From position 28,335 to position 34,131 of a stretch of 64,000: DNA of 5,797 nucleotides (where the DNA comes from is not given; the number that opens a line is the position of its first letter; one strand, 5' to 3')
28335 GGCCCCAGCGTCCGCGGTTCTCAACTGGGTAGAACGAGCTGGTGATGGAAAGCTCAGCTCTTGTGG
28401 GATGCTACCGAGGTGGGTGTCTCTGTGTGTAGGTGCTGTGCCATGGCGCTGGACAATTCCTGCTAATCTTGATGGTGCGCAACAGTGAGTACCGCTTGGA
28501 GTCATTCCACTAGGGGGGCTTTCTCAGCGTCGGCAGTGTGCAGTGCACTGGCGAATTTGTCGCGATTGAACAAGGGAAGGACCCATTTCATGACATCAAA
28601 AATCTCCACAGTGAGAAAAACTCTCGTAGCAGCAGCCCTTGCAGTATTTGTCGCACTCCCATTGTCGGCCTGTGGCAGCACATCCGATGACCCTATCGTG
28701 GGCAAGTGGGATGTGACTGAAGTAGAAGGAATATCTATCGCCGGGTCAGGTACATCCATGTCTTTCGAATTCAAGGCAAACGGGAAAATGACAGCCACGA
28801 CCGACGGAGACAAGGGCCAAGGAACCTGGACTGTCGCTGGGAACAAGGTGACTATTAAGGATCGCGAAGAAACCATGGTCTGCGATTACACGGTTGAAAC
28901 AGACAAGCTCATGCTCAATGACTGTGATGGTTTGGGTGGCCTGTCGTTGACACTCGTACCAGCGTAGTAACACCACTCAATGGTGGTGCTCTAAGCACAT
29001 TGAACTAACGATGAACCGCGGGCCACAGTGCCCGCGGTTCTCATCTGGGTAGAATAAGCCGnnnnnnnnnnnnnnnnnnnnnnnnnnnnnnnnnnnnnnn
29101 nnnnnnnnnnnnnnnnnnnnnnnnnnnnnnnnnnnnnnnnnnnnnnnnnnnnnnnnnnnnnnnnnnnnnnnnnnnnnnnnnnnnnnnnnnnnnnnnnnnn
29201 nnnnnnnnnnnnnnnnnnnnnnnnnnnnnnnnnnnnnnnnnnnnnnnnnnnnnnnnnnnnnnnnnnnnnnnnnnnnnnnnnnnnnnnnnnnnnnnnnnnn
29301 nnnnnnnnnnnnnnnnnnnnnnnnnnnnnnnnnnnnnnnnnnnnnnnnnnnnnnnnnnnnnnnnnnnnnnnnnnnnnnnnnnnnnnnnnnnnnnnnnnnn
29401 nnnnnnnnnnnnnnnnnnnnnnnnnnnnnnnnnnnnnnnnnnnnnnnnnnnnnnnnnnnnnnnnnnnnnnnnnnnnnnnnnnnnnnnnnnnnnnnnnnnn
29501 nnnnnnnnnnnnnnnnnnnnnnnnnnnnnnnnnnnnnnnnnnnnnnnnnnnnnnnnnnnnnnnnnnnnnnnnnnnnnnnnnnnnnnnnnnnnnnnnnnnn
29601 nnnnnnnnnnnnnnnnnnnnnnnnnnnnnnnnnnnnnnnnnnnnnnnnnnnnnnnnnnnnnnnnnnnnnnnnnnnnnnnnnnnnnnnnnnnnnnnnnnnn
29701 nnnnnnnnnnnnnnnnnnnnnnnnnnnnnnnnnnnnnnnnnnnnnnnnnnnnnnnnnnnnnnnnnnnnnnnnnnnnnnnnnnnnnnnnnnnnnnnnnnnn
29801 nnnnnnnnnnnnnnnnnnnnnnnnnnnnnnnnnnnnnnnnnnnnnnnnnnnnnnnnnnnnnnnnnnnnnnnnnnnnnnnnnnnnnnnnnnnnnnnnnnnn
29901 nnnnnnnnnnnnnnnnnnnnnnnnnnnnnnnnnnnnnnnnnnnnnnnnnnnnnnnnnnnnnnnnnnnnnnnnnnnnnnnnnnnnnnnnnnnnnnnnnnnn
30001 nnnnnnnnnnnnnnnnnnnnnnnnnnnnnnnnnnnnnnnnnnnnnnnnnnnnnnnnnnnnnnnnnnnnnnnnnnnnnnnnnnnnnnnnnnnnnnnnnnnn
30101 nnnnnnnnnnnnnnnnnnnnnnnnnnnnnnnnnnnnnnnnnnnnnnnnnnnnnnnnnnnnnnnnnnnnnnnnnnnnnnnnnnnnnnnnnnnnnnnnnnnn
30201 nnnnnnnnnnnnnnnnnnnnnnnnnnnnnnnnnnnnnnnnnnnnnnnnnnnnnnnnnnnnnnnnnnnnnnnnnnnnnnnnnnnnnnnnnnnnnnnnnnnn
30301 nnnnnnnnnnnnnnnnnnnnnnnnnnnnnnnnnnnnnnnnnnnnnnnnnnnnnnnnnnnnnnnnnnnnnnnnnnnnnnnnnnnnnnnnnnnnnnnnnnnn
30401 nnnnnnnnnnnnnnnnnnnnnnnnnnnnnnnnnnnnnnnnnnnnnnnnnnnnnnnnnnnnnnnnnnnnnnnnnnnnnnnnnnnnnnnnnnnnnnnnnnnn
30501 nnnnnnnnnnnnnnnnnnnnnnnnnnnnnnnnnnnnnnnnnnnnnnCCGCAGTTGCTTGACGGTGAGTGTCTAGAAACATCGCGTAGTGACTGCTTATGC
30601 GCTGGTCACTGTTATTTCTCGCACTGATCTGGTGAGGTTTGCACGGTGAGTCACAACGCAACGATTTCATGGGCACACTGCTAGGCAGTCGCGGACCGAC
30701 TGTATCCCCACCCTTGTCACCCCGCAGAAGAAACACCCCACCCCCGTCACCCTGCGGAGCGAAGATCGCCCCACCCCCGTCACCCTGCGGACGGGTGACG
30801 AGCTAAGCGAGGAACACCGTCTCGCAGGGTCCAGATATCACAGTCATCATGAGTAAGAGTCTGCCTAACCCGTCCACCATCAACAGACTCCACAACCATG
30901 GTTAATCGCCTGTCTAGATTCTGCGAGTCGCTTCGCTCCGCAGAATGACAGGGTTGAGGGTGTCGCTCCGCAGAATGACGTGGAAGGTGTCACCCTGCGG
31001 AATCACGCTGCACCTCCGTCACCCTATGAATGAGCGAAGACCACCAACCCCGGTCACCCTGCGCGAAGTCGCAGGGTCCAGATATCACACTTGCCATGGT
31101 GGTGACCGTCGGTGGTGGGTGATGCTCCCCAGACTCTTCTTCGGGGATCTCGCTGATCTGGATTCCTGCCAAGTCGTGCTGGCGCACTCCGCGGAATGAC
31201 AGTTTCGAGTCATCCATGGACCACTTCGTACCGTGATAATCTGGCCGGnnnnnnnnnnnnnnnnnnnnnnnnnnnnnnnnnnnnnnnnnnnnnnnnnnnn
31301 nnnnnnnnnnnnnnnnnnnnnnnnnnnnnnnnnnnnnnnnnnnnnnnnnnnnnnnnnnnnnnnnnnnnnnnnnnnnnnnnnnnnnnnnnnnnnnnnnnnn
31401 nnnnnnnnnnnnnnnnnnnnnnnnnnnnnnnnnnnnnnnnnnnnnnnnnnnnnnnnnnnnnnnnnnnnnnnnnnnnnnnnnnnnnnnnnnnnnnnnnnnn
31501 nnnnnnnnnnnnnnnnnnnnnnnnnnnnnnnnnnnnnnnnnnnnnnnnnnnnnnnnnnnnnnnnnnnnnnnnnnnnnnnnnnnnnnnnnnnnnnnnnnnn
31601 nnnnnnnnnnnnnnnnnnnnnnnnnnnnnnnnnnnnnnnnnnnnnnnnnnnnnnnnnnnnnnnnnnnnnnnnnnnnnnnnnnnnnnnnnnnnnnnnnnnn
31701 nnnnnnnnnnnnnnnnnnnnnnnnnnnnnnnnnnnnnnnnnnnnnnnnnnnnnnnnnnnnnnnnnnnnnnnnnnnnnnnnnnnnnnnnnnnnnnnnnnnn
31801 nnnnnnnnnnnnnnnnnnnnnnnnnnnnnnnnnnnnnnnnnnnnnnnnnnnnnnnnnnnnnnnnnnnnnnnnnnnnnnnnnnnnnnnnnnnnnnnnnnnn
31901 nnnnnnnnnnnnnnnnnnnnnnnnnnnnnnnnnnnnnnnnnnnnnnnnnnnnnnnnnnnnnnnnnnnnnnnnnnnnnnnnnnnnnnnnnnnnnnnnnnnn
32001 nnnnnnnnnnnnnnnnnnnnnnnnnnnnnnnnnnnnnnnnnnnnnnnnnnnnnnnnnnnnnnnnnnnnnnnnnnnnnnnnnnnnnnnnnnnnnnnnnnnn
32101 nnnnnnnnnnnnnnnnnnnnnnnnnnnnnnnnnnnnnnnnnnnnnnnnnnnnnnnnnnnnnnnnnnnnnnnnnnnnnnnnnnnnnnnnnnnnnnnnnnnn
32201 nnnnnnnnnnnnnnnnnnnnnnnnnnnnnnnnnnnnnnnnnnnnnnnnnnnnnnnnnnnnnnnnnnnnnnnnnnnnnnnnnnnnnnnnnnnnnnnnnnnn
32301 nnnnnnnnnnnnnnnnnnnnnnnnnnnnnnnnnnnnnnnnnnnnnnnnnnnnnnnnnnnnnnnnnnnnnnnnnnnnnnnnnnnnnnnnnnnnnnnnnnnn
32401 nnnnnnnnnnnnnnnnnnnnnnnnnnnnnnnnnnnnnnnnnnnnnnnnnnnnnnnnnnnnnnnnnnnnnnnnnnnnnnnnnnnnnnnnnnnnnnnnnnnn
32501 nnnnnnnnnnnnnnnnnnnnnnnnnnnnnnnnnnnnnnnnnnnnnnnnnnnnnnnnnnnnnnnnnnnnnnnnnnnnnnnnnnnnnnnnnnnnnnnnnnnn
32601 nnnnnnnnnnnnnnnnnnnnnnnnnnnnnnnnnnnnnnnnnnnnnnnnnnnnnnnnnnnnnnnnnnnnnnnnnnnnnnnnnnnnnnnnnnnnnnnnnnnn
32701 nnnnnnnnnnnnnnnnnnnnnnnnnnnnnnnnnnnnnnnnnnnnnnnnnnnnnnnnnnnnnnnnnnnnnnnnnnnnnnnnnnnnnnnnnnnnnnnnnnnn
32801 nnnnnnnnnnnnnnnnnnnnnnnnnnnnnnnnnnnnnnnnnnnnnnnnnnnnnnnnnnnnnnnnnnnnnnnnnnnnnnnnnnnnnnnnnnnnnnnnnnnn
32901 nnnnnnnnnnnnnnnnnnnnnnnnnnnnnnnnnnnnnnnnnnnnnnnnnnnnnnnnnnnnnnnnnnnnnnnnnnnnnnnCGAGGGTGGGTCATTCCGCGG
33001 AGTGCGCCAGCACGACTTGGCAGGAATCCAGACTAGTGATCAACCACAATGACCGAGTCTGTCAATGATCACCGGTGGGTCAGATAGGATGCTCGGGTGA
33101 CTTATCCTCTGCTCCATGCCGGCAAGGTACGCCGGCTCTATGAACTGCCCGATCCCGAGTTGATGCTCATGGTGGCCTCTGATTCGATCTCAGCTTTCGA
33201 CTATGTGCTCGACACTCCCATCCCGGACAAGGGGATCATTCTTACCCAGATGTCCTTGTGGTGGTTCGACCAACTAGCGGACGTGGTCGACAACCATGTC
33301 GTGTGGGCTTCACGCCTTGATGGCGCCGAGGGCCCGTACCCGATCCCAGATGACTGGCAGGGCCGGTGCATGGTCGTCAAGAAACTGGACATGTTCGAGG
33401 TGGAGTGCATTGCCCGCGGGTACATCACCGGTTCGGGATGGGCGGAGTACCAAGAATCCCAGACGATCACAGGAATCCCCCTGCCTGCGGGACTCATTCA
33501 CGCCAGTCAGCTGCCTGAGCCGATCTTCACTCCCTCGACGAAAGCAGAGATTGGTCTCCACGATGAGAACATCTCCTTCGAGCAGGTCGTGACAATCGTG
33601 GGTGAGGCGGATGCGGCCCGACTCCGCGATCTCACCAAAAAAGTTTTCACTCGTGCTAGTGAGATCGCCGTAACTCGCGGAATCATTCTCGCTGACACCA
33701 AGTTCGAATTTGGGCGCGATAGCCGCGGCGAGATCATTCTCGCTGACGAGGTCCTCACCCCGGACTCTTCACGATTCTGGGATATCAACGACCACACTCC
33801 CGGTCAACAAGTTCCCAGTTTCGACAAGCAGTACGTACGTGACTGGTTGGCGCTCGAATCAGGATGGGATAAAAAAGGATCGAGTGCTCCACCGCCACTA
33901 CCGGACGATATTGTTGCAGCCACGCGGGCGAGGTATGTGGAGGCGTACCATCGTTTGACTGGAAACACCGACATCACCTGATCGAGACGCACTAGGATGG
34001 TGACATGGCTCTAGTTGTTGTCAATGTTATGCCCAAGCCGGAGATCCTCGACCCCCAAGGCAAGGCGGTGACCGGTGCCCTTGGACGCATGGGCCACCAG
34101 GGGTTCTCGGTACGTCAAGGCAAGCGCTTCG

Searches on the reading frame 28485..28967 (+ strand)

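Call 82: search_protein_families(library=pfam, proteins=[window:28485-28967:+], max_evalue=0.001)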
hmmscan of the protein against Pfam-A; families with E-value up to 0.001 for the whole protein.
window:28485-28967:+ (160 aa): 3 families
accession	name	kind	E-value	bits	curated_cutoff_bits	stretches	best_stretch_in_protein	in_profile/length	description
PF13648.12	Lipocalin_4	-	1.5e-07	32.7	22.4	1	71-142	1-87/89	Lipocalin-like domain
PF18692.7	DUF5640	-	5.2e-06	26.7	28.5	1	70-149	2-75/85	Family of unknown function (DUF5640)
PF03724.22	META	-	0.00035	21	24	0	73-134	7-69/109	META domain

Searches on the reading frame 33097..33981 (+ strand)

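Call 14: search_protein_families(library=pfam, proteins=[window:33097-33981:+], max_evalue=0.01)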
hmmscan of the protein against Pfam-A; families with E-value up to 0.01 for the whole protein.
window:33097-33981:+ (294 aa): 1 family
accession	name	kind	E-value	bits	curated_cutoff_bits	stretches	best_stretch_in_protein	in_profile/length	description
PF01259.24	SAICAR_synt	-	8.7e-76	255.2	20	1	6-260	2-229/233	SAICAR synthetase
